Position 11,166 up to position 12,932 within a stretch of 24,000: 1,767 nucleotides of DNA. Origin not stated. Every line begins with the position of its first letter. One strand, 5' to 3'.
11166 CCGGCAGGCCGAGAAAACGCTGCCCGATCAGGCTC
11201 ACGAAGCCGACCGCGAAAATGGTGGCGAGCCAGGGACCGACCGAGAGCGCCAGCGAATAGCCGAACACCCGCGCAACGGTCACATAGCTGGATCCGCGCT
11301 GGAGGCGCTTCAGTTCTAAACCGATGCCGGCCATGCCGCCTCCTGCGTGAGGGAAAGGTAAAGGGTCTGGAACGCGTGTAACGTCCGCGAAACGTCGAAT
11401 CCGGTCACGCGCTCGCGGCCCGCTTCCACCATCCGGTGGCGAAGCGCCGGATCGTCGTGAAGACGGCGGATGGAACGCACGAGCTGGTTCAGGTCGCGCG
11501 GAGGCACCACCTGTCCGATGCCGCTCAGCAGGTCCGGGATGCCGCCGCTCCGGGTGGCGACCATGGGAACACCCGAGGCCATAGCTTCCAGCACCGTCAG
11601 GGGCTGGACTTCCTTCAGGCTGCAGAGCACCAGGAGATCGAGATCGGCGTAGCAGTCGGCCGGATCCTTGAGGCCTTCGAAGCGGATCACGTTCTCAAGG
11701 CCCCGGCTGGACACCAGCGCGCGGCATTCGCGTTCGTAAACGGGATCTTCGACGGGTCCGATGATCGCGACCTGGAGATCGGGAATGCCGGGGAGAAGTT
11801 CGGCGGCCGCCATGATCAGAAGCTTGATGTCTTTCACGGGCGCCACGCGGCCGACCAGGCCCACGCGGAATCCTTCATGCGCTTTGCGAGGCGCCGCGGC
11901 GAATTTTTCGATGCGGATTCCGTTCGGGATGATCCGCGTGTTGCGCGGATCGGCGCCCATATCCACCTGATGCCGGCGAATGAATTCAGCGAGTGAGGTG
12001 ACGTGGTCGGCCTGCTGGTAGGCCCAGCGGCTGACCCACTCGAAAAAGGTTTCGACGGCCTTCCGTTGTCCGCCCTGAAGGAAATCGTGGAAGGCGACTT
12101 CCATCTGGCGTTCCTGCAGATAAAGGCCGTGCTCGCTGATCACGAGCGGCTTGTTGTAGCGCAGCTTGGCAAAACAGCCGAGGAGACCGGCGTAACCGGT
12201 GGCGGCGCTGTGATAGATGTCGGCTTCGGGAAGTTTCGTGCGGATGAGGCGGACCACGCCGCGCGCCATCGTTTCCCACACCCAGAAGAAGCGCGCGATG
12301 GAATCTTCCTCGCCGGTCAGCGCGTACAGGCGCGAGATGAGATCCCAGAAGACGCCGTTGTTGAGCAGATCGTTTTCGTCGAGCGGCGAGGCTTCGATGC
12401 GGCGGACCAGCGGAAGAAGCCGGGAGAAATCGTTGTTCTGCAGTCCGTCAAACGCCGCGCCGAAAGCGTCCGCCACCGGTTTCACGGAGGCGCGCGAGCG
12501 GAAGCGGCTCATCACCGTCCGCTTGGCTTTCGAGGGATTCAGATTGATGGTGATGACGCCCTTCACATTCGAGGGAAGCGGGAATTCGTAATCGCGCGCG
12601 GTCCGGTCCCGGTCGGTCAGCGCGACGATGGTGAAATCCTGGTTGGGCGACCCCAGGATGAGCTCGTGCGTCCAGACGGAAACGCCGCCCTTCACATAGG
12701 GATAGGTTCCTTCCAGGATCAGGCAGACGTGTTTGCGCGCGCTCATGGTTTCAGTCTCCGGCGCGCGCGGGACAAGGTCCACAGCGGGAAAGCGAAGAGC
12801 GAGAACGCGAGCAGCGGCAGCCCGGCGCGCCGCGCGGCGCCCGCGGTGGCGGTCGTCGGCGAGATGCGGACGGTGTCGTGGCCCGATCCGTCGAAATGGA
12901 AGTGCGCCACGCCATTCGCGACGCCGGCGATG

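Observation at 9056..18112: Pel-type exopolysaccharide operon with non-canonical order and content: pelD, solenoid, OM barrel, pelA(deacetylase), pelF, pelG, pelA(hydrolase)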

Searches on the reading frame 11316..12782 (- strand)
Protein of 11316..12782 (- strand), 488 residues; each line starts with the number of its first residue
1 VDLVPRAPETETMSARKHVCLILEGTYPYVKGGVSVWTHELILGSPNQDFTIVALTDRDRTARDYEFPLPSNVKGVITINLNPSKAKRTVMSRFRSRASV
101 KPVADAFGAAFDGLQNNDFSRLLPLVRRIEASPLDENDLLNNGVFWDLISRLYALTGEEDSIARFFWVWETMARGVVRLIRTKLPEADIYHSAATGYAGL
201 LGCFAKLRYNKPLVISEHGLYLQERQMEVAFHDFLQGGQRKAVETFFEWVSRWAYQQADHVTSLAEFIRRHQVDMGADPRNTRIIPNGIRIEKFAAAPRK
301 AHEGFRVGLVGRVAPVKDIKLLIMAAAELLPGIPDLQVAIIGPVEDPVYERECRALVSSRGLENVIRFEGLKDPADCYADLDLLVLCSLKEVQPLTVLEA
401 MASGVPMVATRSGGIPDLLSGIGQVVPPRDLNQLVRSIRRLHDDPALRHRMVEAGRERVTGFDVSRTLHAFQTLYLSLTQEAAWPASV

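Call 4: search_protein_families(library=pfam, proteins=[window:11316-12782:-], max_evalue=0.01)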
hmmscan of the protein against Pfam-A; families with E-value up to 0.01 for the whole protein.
window:11316-12782:- (488 aa): 7 families
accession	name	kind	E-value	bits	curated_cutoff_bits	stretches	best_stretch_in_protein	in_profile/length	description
PF11997.14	DUF3492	-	6.8e-68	229.8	23.3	1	18-279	2-267/268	Domain of unknown function (DUF3492)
PF00534.26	Glycos_transf_1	-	6.4e-26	91.4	26.4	1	293-458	4-172/172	Glycosyl transferases group 1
PF13692.12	Glyco_trans_1_4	-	9.7e-24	84.7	27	1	306-444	3-142/142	Glycosyl transferases group 1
PF13439.12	Glyco_transf_4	-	1.3e-16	61.6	28.5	1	172-292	60-169/170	Glycosyltransferase Family 4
PF13579.12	Glyco_trans_4_4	-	2.5e-13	51.1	29.7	1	171-288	58-158/158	Glycosyl transferase 4-like domain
PF13524.12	Glyco_trans_1_2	-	1.1e-08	35.5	25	1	392-460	62-130/144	Glycosyl transferase-like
PF20706.3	GT4-conflict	-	1.8e-07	30.9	26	1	267-443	160-343/385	Family 4 Glycosyltransferase in conflict systems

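Call 5: search_protein_families(library=ncbifam, proteins=[window:11316-12782:-], max_evalue=0.01)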
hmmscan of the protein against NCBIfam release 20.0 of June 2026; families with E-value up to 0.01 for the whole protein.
window:11316-12782:- (488 aa): 36 families (the best 25 are shown)
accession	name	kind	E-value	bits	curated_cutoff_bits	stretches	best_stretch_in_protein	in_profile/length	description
NF038011.1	PelF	equivalog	1.7e-87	294.5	100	1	19-464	2-477/489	GT4 family glycosyltransferase PelF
TIGR03088.1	stp2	hypoth_equivalog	3.5e-31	108.6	409.05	1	270-476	162-371/374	TIGR03088 family PEP-CTERM/XrtA system glycosyltransferase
NF041876.1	EPS_EpsE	equivalog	7.1e-24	84.8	400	1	275-462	180-380/389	exopolysaccharide biosynthesis GT4 family glycosyltransferase EpsE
TIGR03449.1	mycothiol_MshA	equivalog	8.7e-19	67.7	462.5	1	186-479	102-404/406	D-inositol-3-phosphate glycosyltransferase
TIGR03999.1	thiol_BshA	equivalog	6.1e-18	64.9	273.7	1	245-478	132-373/375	N-acetyl-alpha-D-glucosaminyl L-malate synthase BshA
TIGR02149.1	glgA_Coryne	subfamily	4.2e-17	62.4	302.4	1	183-460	80-371/391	glycogen synthase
NF038229.1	Glyco4_Geo_Pelo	equivalog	2.4e-15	56.4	400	1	254-476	106-334/338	GPMC system family 4 glycosyltransferase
NF041010.1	glycosy_Agl16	equivalog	3.1e-14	52.6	575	1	246-473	122-346/352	glycosylation protein Agl16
TIGR04063.1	stp3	hypoth_equivalog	1e-13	51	442.05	1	253-478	153-395/397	TIGR04063 family PEP-CTERM/XrtA system glycosyltransferase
NF038255.1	exopoly_VpsD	equivalog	1.3e-12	47.3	300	1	257-413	156-315/381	VpsD family glycosyltransferase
NF047684.1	TeichurnBiosyTuaC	equivalog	3.8e-10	39.3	550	1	377-475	286-386/391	teichuronic acid biosynthesis protein TuaC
NF053787.1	GlcN_PG_synth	equivalog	6.7e-10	38.3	480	1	310-459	203-339/361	N-acetylglucosaminyl phosphatidylglycerol synthase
TIGR04047.1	MSMEG_0565_glyc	hypoth_equivalog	7.8e-10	38.4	259.85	1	255-468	136-364/373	MSMEG_0565 family glycosyltransferase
TIGR04005.1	wcaL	equivalog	3.2e-09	36.1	537.6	1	255-459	172-386/406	colanic acid biosynthesis glycosyltransferase WcaL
NF007640.0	PRK10307.1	subfamily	3.8e-09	36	276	1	220-471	136-400/411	WcaI family glycosyltransferase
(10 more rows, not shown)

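Call 48: search_solved_structures(query=window:11316-12746:-, max_evalue=0.00001)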
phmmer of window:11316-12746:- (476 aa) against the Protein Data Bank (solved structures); distinct sequences matched with E-value up to 0.00001: 16.
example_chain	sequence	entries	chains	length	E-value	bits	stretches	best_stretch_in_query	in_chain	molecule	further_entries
7qsg_A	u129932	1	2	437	2.5e-15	59.3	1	164-448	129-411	D-inositol 3-phosphate glycosyltransferase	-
5i45_A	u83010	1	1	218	2.7e-13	52.6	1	291-463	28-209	Glycosyl transferases group 1 family protein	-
6kih_A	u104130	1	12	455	4.9e-11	45.2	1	269-449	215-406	Tll1590 protein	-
3c4q_A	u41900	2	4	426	8.1e-11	44.4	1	295-463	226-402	Predicted glycosyltransferases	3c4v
3c48_A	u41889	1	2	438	8.6e-11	44.3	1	295-463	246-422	Predicted glycosyltransferases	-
5d00_A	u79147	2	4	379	1e-09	40.8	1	240-467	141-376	N-acetyl-alpha-D-glucosaminyl L-malate synthase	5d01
2jjm_A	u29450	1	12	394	1.3e-09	40.5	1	304-467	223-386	GLYCOSYL TRANSFERASE, GROUP 1 FAMILY PROTEIN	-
3mbo_A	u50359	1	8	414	1.4e-09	40.3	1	304-466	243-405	Glycosyltransferase, group 1 family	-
3oka_A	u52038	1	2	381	9.4e-09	37.6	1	246-447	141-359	GDP-mannose-dependent alpha-(1-6)-phosphatidylinositol monomannoside mannosyltransferase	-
3okc_A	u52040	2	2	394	1e-08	37.5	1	246-447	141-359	GDP-mannose-dependent alpha-(1-6)-phosphatidylinositol monomannoside mannosyltransferase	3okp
4n9w_A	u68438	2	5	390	2.1e-08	36.4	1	231-456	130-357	GDP-mannose-dependent alpha-(1-2)-phosphatidylinositol mannosyltransferase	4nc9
2gej_A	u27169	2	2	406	2.4e-08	36.3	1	231-456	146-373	PHOSPHATIDYLINOSITOL MANNOSYLTRANSFERASE (PimA)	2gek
4xso_B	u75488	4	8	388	2.6e-07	32.9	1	199-429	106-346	Alr3699 protein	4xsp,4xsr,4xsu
2r60_A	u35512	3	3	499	6.5e-06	28.3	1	328-448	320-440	Glycosyl transferase, group 1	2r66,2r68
5e9t_A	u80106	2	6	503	6.7e-06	28.2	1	285-397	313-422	Glycosyltransferase Gtf1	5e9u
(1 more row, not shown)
